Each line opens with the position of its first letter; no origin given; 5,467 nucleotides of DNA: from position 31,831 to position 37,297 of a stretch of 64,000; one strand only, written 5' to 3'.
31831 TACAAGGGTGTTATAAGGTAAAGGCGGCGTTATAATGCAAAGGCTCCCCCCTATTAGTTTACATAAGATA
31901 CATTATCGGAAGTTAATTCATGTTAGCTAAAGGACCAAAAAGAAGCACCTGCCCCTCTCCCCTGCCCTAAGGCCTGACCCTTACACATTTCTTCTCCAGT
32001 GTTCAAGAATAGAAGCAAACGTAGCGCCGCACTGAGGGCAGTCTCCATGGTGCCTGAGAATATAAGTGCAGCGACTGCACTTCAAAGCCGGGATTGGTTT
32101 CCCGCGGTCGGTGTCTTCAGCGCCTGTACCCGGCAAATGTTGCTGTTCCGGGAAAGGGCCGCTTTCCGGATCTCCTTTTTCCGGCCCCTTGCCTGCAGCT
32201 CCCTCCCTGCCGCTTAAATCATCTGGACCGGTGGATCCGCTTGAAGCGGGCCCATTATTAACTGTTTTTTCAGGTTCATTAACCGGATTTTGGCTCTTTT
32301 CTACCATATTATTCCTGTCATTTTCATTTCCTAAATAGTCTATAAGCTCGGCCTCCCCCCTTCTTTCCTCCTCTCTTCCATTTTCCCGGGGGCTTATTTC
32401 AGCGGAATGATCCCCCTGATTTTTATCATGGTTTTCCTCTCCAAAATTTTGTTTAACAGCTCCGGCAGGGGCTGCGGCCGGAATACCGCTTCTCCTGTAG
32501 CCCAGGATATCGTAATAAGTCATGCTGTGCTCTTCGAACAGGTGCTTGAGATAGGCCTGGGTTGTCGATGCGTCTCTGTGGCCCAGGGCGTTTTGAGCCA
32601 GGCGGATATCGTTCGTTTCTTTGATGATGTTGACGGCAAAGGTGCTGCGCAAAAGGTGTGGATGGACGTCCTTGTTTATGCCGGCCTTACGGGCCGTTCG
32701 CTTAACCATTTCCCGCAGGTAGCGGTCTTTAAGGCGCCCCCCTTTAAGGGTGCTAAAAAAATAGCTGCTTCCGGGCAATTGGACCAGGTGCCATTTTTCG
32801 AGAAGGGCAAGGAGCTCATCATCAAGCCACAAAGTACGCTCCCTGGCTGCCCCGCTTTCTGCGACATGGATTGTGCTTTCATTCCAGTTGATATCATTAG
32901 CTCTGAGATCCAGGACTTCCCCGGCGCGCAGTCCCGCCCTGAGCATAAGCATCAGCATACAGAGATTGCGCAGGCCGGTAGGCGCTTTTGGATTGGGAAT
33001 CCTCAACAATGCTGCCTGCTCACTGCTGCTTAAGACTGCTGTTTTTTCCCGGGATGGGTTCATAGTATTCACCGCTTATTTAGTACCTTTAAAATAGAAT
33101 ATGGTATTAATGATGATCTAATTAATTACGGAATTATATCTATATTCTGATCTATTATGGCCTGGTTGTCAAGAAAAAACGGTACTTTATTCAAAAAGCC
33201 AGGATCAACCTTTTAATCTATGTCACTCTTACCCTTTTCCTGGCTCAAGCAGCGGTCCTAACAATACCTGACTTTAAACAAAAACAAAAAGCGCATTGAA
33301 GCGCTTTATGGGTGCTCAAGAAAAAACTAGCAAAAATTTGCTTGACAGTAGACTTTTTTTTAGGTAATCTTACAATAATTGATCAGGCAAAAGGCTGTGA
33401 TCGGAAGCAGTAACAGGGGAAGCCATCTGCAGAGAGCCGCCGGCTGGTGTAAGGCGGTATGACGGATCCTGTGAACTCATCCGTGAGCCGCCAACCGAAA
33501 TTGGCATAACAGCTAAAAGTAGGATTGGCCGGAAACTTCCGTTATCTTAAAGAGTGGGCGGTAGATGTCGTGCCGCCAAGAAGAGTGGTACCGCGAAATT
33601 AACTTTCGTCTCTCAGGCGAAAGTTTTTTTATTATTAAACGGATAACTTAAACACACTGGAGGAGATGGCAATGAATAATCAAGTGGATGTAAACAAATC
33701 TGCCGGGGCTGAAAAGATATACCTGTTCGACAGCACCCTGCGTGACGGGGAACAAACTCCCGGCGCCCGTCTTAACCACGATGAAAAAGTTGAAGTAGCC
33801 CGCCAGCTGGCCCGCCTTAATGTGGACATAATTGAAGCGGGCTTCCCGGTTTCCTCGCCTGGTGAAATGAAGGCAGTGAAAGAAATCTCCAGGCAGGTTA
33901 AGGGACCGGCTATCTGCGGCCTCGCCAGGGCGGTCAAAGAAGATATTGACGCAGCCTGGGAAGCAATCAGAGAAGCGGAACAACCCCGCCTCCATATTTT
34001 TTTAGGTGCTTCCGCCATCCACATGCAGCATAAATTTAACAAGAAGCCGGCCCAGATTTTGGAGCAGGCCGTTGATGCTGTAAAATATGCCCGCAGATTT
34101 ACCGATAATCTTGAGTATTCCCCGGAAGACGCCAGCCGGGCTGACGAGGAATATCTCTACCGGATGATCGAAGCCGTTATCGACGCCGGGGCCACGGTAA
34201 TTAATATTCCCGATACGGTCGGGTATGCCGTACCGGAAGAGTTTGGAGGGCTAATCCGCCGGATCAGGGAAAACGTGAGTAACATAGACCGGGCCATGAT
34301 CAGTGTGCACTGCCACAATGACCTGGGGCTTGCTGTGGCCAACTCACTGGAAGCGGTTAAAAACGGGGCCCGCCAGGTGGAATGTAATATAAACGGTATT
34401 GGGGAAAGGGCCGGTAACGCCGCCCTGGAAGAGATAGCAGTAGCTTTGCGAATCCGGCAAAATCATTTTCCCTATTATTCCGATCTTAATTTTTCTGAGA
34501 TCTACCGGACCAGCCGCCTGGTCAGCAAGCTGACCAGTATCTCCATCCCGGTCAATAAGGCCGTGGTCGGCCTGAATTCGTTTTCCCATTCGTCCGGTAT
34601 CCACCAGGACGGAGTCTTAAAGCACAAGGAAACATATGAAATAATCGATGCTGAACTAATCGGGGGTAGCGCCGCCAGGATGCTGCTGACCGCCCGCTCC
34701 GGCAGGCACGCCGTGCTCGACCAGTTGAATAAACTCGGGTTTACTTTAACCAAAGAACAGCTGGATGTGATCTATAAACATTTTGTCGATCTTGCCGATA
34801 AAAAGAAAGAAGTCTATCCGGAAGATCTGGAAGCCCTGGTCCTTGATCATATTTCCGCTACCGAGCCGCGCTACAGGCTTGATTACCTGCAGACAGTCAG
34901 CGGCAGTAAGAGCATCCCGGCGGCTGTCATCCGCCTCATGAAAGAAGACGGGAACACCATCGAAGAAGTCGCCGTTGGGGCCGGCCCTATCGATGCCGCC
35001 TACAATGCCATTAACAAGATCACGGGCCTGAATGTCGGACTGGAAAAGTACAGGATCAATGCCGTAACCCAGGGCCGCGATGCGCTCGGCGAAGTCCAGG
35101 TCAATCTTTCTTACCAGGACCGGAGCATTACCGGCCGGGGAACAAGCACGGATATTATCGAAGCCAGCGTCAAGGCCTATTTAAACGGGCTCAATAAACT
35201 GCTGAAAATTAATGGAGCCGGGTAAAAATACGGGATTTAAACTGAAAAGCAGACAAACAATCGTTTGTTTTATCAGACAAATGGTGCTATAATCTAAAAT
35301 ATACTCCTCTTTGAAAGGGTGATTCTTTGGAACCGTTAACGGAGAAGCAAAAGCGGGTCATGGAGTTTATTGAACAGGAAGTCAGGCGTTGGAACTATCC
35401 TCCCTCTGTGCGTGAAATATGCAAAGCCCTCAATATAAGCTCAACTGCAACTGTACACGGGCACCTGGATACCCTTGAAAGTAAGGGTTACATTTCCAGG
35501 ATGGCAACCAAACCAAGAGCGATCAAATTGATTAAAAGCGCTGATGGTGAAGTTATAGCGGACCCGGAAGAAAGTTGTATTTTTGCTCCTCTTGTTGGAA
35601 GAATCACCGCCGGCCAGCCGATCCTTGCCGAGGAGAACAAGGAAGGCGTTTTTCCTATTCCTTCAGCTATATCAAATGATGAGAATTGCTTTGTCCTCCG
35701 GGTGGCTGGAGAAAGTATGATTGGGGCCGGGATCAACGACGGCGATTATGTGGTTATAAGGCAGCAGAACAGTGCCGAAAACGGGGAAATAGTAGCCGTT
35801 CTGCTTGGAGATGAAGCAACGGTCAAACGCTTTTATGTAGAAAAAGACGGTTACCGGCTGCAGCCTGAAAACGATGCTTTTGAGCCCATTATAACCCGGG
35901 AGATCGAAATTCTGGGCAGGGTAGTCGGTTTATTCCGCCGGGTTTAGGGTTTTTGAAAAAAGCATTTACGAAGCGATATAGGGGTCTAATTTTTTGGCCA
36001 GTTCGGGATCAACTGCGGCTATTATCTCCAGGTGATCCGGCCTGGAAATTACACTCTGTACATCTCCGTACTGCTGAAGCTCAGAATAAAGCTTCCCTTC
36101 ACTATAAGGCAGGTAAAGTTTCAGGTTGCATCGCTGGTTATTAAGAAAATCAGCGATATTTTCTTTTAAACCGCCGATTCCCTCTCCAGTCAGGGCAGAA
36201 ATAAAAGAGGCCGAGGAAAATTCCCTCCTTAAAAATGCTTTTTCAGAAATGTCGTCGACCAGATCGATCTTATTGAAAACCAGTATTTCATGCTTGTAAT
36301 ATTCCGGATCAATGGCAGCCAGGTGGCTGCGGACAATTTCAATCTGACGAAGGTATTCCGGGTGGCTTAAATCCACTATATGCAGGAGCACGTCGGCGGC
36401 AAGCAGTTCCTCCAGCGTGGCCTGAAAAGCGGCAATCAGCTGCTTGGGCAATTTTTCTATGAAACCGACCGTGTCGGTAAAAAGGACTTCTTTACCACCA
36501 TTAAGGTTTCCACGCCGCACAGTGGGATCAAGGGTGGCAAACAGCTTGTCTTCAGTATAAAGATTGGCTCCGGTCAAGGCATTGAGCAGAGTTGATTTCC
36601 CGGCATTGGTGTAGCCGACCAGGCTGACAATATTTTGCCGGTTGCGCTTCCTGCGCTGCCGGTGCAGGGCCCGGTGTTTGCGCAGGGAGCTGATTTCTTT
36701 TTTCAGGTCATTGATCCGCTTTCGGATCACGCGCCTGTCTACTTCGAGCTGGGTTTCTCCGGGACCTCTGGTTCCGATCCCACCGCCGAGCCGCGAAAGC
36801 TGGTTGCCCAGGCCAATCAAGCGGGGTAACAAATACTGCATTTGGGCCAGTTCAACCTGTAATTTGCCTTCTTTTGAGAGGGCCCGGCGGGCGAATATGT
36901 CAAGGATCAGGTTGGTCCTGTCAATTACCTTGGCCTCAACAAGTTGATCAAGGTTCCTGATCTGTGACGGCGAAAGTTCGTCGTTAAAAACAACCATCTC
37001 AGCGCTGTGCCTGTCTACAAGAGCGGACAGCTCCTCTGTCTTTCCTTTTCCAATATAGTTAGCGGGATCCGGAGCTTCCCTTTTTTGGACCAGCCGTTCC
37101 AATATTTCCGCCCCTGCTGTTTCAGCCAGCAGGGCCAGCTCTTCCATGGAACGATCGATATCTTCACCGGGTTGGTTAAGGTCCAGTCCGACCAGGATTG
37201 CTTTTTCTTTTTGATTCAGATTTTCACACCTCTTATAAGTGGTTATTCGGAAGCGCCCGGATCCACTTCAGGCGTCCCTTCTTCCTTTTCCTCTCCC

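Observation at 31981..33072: Solitary N-terminally truncated tyrosine recombinase fused to a long disordered linker and a C-terminal zinc ribbon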

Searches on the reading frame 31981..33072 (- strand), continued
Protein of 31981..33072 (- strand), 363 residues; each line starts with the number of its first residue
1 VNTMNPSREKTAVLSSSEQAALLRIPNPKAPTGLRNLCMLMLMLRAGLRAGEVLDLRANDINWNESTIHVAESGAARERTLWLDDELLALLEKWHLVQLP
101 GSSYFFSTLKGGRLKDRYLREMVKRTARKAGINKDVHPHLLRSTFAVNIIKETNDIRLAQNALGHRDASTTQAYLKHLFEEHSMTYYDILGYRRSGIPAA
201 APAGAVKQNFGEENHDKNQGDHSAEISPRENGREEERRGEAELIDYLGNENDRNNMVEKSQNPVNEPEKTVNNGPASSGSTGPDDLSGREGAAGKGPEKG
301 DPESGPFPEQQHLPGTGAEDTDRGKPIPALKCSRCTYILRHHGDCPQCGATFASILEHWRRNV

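Call 61: search_protein_families(library=pfam, proteins=[L050:6808-7884:+, L050:8518-8973:+, L050:9190-10143:-, L050:10555-11373:+, L050:7974-8570:+], max_evalue=0.001)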
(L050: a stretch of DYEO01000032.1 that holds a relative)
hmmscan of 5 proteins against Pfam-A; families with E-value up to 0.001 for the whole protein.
L050:6808-7884:+ (358 aa): 3 families
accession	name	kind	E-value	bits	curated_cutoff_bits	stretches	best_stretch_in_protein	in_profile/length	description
PF06071.19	YchF-GTPase_C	-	1.8e-37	127.7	27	1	274-357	1-84/84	Protein of unknown function (DUF933)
PF01926.29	MMR_HSR1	-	8.8e-08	32.7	21.9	1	2-103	1-87/113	50S ribosome-binding GTPase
PF02421.24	FeoB_N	-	0.00064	19.7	27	0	2-28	2-28/156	Ferrous iron transport protein B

L050:8518-8973:+ (151 aa): 0 families

L050:9190-10143:- (317 aa): 8 families
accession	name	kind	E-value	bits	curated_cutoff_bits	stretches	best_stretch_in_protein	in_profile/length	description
PF12799.13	LRR_4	-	2.2e-38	129.8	27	5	216-253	5-43/44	Leucine Rich repeats (2 copies)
PF13855.12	LRR_8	-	3e-21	75.4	27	3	206-245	19-60/61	Leucine rich repeat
PF00560.39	LRR_1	-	1e-11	43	20.6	0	82-97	2-17/23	Leucine Rich Repeat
PF23598.1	LRR_14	-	3.7e-11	42.8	40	2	83-220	3-147/353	Leucine-rich repeat region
PF14580.12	LRR_9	-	7.9e-11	42.3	30.5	2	173-268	24-125/175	Leucine-rich repeat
PF23211.1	LRR_LRWD1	-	6.9e-08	32.8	28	1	203-272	33-102/190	Leucine-rich repeat and WD repeat-containing protein 1, LRR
PF23952.1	LRR_EndoS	-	1.4e-07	32.1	27.9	0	81-178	24-116/116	Endo-beta-N-acetylglucosaminidase EndoS LRR domain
PF13516.12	LRR_6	-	1.8e-07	31.1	23.4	0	192-205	5-18/24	Leucine Rich repeat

L050:10555-11373:+ (272 aa): 4 families
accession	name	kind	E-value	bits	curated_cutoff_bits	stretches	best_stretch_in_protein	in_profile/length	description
PF00497.25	SBP_bac_3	-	2.4e-43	147.5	26.4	2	146-241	2-97/132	Bacterial extracellular solute-binding proteins, family 3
PF10613.14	Lig_chan-Glu_bd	-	8.5e-13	48.9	30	1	159-237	22-113/115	Ligated ion channel L-glutamate- and glycine-binding site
PF09084.16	NMT1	-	1.4e-05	25.5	20.5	1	179-263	18-107/216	NMT1/THI5 like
PF12974.12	Phosphonate-bd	-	0.00012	22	27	1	176-258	23-116/242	ABC transporter, phosphonate, periplasmic substrate-binding protein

L050:7974-8570:+ (198 aa): 1 family
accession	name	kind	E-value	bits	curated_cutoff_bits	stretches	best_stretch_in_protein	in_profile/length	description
PF00589.27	Phage_integrase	-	2.3e-40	138.6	27.1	1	18-180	4-168/172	Phage integrase family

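Call 65: find_related_loci(query=A1, collection=viral_contigs, flank=6000)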
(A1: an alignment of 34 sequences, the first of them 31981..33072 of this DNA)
Query A1 (363 aa) in viral_contigs; peptide patterns used: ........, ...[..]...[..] (x = any residue, [..] = any of these).
24 stretches matched a pattern; 3 encode a relative of the query (tblastn E <= 1e-3); 3 distinct loci.
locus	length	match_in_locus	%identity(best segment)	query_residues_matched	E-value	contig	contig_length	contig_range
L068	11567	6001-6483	49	13-174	3e-44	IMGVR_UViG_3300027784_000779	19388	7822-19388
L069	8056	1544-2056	44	14-180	9e-38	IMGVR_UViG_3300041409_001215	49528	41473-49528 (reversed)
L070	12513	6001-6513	42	14-180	4e-36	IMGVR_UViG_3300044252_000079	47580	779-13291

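Call 73: search_protein_families(library=phrogs, proteins=[window:31981-33072:-, L069:1517-2092:+, P0070], max_evalue=0.00001)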
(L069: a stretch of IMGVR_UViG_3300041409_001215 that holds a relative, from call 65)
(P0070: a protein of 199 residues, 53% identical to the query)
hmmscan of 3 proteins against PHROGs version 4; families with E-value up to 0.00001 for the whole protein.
window:31981-33072:- (363 aa): 3 families
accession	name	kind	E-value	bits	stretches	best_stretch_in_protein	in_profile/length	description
phrog_216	-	integration and excision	1.4e-32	114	1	11-176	53-223/301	integrase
phrog_1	-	integration and excision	6.8e-28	99.3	1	9-224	267-480/611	integrase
phrog_7685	-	integration and excision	1.2e-07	32.6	1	81-185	131-230/240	integrase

L069:1517-2092:+ (191 aa): 5 families
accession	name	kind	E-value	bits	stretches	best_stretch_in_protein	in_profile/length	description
phrog_216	-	integration and excision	2.5e-39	136.2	1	5-187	51-233/301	integrase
phrog_1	-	integration and excision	5.9e-35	122.6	1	6-188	267-445/611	integrase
phrog_7685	-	integration and excision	3.2e-09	37.7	1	98-181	146-226/240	integrase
phrog_7269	-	integration and excision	1.1e-08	35.9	1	138-188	29-79/89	integrase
phrog_23271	-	unknown function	6.1e-06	27.1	0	136-177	8-49/67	-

P0070 (199 aa): 4 families
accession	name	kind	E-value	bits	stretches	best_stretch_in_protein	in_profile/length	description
phrog_216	-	integration and excision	9.4e-40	137.6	1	7-196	44-238/301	integrase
phrog_1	-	integration and excision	2.5e-34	120.5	1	6-194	257-447/611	integrase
phrog_7269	-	integration and excision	5.9e-12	46.4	1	132-194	19-81/89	integrase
phrog_7685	-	integration and excision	2e-10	41.6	1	94-190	139-231/240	integrase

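Call 98: search_protein_families(library=pfam, proteins=[P0017, P0045, P0026], max_evalue=10)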
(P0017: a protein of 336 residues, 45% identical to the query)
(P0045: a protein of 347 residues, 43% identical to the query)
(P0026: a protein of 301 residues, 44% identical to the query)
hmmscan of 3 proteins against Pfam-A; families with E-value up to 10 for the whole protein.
P0017 (336 aa): 7 families
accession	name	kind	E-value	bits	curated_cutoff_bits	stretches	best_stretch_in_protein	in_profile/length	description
PF00589.27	Phage_integrase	-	4.7e-31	108.3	27.1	1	18-176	10-170/172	Phage integrase family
PF07191.17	Zn_ribbon_6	-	0.012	16.1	25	1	301-326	15-40/67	Double zinc ribbon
PF18073.7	Zn_ribbon_LapB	-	0.15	12.3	25.7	1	304-322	2-21/28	Rubredoxin metal binding domain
PF13824.12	zf-Mss51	-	0.23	12.1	27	1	305-334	2-33/55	Zinc-finger of mitochondrial splicing suppressor 51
PF23455.1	DUF7129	-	0.25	11.5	30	1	305-324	14-36/45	Domain of unknown function (DUF7129)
PF14181.11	YqfQ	-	0.74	10.4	27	1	228-299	82-153/166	YqfQ-like protein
PF13240.11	Zn_Ribbon_1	-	9.4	6.6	25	0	304-325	1-23/23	zinc-ribbon domain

P0045 (347 aa): 3 families
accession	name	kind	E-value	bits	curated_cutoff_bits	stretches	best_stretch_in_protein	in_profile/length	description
PF00589.27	Phage_integrase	-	1.9e-32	112.8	27.1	1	17-175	9-169/172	Phage integrase family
PF07191.17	Zn_ribbon_6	-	0.15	12.5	25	1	312-337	15-40/67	Double zinc ribbon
PF18073.7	Zn_ribbon_LapB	-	0.58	10.3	25.7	1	315-334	2-22/28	Rubredoxin metal binding domain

P0026 (301 aa): 4 families
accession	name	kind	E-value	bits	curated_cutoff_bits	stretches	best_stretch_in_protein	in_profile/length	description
PF00589.27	Phage_integrase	-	6.1e-31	107.9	27.1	1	14-176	6-170/172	Phage integrase family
PF07191.17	Zn_ribbon_6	-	0.027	14.9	25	1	267-291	16-40/67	Double zinc ribbon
PF13719.11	Zn_ribbon_5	-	0.28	11.4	29.3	1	282-290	4-12/37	zinc-ribbon domain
PF18073.7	Zn_ribbon_LapB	-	0.62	10.2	25.7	1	269-287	2-21/28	Rubredoxin metal binding domain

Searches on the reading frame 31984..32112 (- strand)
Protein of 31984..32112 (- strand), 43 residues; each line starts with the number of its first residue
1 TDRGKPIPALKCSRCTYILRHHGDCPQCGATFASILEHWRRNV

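Call 80: search_protein_representatives(alignment_id=A2)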
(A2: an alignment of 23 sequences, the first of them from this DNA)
Query: 23 sequences, 43 profile positions. Proteins with E-value up to 0.001 (for the whole library): 40; up to 1e-10: 25; up to 1e-30: 0. The best 40 are listed.
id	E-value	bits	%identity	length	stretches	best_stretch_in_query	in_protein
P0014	1.2e-21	91.7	-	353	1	2-43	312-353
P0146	3.4e-20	87.1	-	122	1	2-43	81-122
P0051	5.1e-20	86.5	-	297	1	2-43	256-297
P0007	5.8e-20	86.3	-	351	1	2-43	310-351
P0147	8.7e-20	85.8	-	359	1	2-43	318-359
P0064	1.1e-19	85.4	-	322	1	4-43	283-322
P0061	1.3e-19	85.2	-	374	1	3-43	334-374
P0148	1.4e-19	85.1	-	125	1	3-43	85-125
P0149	1.6e-19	84.9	-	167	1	3-42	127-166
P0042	2.5e-19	84.3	-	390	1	2-43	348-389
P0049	2.6e-19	84.2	-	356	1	2-43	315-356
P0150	3.0e-19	84.0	-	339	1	2-43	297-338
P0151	3.1e-19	84.0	-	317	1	3-43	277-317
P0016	5.9e-19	83.1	-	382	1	2-43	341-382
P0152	7.1e-19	82.8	-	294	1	3-43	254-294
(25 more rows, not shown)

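Call 86: predict_structure(alignment_id=A2)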
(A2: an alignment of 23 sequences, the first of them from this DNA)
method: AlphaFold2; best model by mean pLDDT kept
length: 43 residues; sequences in the alignment: 23
mean_pLDDT: 88.7   pTM: 0.61
mean pLDDT of the five models: 88.7, 88.7, 88.3, 85.9, 84.0
residues with pLDDT >= 90: 31; 70-90: 8; 50-70: 4; < 50: 0
segments of 3 or more residues with pLDDT < 50: none
pLDDT, mean of each block of 10 residues (from residue 1): 77 94 93 93 81
secondary structure, 60 per line:
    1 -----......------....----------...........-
elements in order: E6-11 E18-21 H32-42

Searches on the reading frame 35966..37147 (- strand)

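Call 12: search_protein_families(library=pfam, proteins=[window:35966-37147:-], max_evalue=0.001)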
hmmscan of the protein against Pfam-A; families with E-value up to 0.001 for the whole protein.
window:35966-37147:- (393 aa): 9 families
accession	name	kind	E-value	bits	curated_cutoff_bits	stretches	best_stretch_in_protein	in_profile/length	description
PF13167.11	GTP-bdg_N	-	3.2e-34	117.8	25.4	1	1-86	4-89/89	GTP-binding GTPase N-terminal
PF16360.10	GTP-bdg_M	-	8.1e-33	113.3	29.5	1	88-166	1-79/79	GTP-binding GTPase Middle Region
PF01926.29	MMR_HSR1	-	6.3e-22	78.3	21.9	1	174-293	2-113/113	50S ribosome-binding GTPase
PF03193.22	RsgA_GTPase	-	1.4e-05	25.4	30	0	163-194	98-129/174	RsgA GTPase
PF02492.25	cobW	-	0.00017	21.7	20.7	0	217-302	82-161/180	CobW/HypB/UreG, nucleotide-binding domain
PF00350.29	Dynamin_N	-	0.00018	22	27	1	175-209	2-36/168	Dynamin family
PF02421.24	FeoB_N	-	0.00021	21.3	27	1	174-230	3-58/156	Ferrous iron transport protein B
PF00005.33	ABC_tran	-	0.00061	20.8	25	0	169-203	9-43/137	ABC transporter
PF16897.10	MMR_HSR1_Xtn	-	0.00065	20.1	35.2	0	283-335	54-104/106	C-terminal region of MMR_HSR1 domain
